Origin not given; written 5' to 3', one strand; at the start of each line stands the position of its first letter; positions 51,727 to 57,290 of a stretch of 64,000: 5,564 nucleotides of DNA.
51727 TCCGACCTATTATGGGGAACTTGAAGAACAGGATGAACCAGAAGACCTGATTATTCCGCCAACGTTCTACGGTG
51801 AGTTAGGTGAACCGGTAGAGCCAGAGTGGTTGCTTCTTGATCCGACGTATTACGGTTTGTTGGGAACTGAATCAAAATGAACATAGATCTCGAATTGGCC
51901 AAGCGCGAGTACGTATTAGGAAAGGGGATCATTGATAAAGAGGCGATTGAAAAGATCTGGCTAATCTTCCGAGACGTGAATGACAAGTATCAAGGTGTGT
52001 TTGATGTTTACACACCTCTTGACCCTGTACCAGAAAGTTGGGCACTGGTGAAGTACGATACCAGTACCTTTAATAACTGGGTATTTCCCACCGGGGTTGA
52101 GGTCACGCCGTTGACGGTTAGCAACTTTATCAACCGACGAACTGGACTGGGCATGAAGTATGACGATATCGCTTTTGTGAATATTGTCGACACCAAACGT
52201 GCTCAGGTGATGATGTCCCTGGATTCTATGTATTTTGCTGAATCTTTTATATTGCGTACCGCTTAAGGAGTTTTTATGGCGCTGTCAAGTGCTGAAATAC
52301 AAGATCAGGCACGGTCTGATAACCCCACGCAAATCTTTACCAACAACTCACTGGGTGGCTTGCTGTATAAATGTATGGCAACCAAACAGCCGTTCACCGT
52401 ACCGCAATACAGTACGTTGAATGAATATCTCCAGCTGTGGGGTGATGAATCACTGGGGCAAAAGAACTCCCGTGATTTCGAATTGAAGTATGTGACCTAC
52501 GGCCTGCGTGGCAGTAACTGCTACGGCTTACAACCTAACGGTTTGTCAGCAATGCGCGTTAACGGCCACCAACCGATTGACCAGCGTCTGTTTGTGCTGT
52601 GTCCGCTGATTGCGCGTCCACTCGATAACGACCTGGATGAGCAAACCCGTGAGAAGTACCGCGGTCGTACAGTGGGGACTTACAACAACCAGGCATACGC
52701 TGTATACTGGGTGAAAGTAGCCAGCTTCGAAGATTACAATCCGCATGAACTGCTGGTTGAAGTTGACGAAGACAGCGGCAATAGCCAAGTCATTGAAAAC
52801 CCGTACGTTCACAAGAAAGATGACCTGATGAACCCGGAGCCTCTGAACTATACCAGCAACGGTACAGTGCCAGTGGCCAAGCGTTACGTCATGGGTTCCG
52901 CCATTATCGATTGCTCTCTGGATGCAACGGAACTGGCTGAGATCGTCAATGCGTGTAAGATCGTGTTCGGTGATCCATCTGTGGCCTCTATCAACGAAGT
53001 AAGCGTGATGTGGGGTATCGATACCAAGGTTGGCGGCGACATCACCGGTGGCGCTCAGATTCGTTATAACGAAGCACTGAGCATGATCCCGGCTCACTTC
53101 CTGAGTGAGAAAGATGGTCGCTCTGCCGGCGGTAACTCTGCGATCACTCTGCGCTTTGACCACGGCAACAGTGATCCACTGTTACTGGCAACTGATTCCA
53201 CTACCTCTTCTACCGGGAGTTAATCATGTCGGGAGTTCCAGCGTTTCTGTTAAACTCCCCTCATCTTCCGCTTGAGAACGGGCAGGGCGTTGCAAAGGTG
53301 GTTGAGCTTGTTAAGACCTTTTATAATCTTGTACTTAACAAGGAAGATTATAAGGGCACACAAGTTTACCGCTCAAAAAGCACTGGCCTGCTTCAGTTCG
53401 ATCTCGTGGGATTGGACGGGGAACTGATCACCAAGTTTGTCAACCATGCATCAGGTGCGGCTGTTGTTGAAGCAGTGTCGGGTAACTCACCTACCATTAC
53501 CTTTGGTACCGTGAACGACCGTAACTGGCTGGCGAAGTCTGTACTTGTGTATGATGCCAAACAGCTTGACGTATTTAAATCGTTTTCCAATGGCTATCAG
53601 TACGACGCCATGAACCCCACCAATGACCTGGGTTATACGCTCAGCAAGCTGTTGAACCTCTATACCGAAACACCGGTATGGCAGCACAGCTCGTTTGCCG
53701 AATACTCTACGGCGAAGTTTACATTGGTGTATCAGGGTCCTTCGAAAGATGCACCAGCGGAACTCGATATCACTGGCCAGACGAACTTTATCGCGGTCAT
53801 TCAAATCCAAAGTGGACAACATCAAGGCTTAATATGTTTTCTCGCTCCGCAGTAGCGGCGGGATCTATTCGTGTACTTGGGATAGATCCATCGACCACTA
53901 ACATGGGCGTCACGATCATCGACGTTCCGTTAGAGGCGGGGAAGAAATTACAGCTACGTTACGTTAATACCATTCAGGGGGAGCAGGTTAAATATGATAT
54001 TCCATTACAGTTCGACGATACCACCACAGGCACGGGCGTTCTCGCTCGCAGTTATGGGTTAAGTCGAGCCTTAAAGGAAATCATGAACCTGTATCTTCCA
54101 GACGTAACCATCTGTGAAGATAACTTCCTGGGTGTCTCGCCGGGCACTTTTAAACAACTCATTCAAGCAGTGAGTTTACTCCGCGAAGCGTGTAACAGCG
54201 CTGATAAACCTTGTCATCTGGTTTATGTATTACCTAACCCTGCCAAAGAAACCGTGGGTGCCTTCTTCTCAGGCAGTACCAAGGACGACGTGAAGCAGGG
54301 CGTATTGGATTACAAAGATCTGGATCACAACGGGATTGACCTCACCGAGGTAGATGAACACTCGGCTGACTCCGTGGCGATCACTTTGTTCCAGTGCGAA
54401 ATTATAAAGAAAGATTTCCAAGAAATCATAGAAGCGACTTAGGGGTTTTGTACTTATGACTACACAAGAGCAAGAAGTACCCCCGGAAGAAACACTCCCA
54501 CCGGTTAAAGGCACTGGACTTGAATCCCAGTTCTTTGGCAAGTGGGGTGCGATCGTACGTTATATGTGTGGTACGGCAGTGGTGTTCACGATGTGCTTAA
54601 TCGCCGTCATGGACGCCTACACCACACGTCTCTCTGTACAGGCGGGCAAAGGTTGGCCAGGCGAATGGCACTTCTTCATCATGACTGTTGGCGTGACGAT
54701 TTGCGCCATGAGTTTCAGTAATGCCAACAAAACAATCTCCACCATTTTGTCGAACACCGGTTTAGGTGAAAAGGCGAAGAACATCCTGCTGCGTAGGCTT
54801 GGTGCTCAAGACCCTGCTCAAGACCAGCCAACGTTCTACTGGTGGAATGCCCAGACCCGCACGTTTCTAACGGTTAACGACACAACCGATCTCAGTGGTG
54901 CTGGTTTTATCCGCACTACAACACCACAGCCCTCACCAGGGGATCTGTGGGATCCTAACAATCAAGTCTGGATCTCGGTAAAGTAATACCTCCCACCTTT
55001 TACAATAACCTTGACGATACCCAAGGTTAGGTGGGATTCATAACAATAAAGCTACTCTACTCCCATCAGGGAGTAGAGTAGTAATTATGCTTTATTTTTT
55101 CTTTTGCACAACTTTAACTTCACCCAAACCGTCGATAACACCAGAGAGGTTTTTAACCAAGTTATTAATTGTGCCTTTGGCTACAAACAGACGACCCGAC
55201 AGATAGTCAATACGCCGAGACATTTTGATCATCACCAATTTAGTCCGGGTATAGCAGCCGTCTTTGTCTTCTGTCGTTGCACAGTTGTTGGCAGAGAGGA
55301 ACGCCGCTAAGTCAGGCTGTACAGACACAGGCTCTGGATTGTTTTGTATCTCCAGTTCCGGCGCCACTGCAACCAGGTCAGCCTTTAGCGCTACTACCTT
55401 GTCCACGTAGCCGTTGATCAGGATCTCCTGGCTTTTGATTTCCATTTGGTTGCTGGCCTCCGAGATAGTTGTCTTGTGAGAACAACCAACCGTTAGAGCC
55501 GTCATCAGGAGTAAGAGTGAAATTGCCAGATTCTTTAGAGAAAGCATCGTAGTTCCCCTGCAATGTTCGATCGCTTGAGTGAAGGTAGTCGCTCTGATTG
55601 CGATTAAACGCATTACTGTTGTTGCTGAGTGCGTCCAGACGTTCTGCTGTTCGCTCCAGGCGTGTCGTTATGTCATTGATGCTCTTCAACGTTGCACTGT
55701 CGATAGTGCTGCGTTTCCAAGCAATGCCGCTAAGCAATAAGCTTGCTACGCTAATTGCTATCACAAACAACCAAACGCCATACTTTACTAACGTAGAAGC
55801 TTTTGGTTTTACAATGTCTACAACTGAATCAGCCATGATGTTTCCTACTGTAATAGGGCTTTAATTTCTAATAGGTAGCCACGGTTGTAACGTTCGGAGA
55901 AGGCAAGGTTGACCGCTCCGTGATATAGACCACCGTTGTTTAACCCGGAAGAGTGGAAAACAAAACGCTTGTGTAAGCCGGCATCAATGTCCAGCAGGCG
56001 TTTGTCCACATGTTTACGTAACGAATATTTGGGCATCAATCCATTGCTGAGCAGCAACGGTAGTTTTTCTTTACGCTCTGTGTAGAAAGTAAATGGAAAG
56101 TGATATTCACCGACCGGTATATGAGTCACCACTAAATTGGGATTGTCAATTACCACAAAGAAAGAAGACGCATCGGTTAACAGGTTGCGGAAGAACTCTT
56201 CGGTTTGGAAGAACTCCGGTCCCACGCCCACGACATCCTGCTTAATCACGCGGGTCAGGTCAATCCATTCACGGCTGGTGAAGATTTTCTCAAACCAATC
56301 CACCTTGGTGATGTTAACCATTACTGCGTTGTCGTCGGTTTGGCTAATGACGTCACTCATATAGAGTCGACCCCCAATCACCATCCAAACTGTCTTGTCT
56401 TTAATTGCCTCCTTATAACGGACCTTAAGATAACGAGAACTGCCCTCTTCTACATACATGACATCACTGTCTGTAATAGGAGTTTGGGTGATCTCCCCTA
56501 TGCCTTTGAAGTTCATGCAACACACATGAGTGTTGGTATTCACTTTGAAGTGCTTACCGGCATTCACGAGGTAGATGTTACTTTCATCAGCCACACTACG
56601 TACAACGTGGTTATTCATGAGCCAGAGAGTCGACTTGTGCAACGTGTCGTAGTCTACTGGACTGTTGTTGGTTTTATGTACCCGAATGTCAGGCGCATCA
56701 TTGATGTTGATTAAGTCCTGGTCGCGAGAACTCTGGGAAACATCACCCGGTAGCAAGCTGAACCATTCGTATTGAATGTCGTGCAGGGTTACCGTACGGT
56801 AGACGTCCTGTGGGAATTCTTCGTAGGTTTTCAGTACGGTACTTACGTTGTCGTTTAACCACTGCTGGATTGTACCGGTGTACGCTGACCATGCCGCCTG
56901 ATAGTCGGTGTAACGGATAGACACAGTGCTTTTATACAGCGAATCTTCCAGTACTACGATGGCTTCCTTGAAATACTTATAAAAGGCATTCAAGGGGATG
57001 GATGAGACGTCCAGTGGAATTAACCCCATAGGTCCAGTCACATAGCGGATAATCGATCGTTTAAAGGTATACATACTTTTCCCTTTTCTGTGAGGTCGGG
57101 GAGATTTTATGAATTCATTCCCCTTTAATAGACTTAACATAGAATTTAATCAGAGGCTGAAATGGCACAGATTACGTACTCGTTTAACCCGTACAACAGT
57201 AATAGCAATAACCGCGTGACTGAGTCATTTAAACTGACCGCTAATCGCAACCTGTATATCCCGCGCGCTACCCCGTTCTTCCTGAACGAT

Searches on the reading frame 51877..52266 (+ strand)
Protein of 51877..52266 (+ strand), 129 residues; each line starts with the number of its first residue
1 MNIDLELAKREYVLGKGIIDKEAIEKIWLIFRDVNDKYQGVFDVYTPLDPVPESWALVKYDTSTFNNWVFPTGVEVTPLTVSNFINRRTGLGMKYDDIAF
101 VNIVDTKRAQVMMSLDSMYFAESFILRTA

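Call 37: search_protein_families(library=phrogs, proteins=[window:51877-52266:+], max_evalue=0.001)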
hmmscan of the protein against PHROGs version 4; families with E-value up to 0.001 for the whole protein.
window:51877-52266:+ (129 aa): 1 family
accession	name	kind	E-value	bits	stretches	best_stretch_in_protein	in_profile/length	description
phrog_35067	-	unknown function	2.3e-05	25.5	1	3-123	8-133/139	-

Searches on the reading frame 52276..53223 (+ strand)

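Call 37: search_protein_families(library=phrogs, proteins=[window:52276-53223:+], max_evalue=0.001)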
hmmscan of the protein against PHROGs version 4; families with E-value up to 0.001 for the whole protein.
window:52276-53223:+ (315 aa): 1 family
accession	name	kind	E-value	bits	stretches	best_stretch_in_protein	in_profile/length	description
phrog_3315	-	unknown function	1.2e-76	258.7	1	15-310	6-292/295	-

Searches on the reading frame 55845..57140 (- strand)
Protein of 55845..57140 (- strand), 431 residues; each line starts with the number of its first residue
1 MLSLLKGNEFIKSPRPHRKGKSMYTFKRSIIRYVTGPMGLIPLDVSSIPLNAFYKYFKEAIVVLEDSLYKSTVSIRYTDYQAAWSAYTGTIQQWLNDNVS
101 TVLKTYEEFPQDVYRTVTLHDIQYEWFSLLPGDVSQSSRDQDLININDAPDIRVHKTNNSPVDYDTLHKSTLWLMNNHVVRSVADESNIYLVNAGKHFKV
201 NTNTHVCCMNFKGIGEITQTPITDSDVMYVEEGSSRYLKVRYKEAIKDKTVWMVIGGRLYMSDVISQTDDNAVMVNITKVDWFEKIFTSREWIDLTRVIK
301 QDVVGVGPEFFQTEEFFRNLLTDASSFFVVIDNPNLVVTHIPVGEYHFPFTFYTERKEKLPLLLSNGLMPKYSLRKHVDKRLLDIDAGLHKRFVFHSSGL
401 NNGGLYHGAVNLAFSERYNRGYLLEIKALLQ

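Call 24: search_protein_families(library=phrogs, proteins=[window:55845-57140:-], max_evalue=0.001)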
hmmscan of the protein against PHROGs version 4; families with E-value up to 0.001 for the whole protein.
window:55845-57140:- (431 aa): 1 family
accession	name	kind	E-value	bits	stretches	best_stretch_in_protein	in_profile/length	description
phrog_3337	-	unknown function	1.8e-94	318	1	23-427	1-405/411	-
